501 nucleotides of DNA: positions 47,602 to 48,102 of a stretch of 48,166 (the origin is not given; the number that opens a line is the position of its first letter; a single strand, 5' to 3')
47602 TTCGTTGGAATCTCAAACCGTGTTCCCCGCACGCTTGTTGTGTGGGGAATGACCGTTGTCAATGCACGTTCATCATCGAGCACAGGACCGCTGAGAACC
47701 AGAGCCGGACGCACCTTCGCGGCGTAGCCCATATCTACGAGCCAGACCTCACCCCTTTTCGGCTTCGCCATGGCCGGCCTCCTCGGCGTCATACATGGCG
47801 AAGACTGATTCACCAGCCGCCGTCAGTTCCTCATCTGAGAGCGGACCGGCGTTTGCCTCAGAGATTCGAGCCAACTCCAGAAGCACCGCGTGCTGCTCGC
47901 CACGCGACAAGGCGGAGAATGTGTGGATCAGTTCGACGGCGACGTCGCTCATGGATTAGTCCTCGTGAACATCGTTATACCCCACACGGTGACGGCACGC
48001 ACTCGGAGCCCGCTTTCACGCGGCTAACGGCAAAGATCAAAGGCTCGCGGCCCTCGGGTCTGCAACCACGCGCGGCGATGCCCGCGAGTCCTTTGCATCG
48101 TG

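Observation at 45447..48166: Five chained attC-like sites: an integron gene-cassette array with no integrase in view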

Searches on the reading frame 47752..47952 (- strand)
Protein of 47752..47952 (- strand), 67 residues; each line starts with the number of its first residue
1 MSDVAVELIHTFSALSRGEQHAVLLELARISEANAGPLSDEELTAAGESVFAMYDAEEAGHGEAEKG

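Call 7: search_protein_families(library=pfam, max_evalue=0.01, proteins=[window:47752-47952:-])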
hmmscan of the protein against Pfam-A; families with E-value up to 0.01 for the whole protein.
seq(67 aa): 0 families

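Call 9: find_encoding_contigs(protein=window:47752-47952:-, flank=10000, max_places=10)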
Protein seq(67 aa) (67 aa): 24 contigs read that carry it; 10 places shown.
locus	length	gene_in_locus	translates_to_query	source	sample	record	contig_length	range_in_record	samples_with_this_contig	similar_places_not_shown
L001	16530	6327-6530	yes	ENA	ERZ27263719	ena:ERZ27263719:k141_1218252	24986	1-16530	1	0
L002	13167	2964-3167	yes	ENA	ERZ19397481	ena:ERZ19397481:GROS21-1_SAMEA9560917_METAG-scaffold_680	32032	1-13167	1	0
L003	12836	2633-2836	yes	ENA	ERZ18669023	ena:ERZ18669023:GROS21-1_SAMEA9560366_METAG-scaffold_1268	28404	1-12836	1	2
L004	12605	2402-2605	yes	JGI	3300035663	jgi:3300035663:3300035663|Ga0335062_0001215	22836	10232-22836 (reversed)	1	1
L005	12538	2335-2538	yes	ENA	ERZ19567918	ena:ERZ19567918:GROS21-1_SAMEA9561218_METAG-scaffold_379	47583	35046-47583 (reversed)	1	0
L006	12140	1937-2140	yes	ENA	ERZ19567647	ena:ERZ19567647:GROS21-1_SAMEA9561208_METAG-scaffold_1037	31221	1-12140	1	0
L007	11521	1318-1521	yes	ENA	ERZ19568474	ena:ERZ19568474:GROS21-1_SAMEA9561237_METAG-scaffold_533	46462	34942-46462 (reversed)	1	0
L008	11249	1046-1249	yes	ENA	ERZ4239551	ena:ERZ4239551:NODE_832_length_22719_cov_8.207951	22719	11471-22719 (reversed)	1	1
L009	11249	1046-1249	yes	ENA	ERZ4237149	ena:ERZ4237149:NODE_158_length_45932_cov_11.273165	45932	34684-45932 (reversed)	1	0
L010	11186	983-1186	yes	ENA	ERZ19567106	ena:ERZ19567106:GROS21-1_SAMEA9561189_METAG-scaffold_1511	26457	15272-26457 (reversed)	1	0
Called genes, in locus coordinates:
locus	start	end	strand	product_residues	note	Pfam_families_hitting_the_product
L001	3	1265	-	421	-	?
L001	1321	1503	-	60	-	PF21866:DUF6915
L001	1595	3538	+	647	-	PF13102:Phage_int_SAM_5 (weak), PF00589:Phage_integrase (weak)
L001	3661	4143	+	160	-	-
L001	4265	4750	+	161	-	-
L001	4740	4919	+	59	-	-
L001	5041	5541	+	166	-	-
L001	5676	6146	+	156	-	-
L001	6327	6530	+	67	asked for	-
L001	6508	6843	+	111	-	PF02452:PemK_toxin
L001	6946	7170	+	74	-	PF09720:Unstab_antitox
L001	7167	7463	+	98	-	PF05016:ParE_toxin (weak)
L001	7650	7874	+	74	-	PF09720:Unstab_antitox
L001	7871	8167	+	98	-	PF05016:ParE_toxin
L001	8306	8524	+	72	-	PF09720:Unstab_antitox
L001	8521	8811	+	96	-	-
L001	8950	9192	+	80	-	PF13711:DUF4160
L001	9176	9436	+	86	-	PF10387:DUF2442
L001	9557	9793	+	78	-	-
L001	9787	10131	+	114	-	PF02452:PemK_toxin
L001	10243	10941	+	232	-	-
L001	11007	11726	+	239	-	PF00106:adh_short, PF01370:Epimerase (faint), PF13561:adh_short_C2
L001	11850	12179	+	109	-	PF14076:DUF4258 (weak)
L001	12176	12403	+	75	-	-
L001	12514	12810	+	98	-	-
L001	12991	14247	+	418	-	PF03629:SASA (weak)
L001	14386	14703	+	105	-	-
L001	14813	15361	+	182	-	-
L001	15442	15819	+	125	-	-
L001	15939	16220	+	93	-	-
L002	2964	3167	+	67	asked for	-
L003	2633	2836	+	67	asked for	-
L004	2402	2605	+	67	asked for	-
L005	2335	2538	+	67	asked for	-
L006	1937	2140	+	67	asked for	-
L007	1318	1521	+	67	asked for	-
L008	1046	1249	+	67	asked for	-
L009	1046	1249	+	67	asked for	-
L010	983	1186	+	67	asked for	-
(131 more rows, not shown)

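Call 14: search_protein_families(library=ncbifam, max_evalue=0.01, proteins=[L001:1595-3538:+])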
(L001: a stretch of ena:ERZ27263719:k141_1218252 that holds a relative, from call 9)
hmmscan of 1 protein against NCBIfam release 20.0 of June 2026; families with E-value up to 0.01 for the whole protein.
L001:1595-3538:+ (647 aa): 1 family
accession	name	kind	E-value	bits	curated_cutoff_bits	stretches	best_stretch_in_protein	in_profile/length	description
NF040815.2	recomb_XerA_Arch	equivalog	0.00023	20.8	220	1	115-275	14-150/263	site-specific tyrosine recombinase/integron integrase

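Call 74: search_protein_families(library=ncbifam, max_evalue=0.01, proteins=[window:47752-47952:-])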
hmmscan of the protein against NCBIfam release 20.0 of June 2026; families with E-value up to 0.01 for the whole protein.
seq(67 aa): 0 families
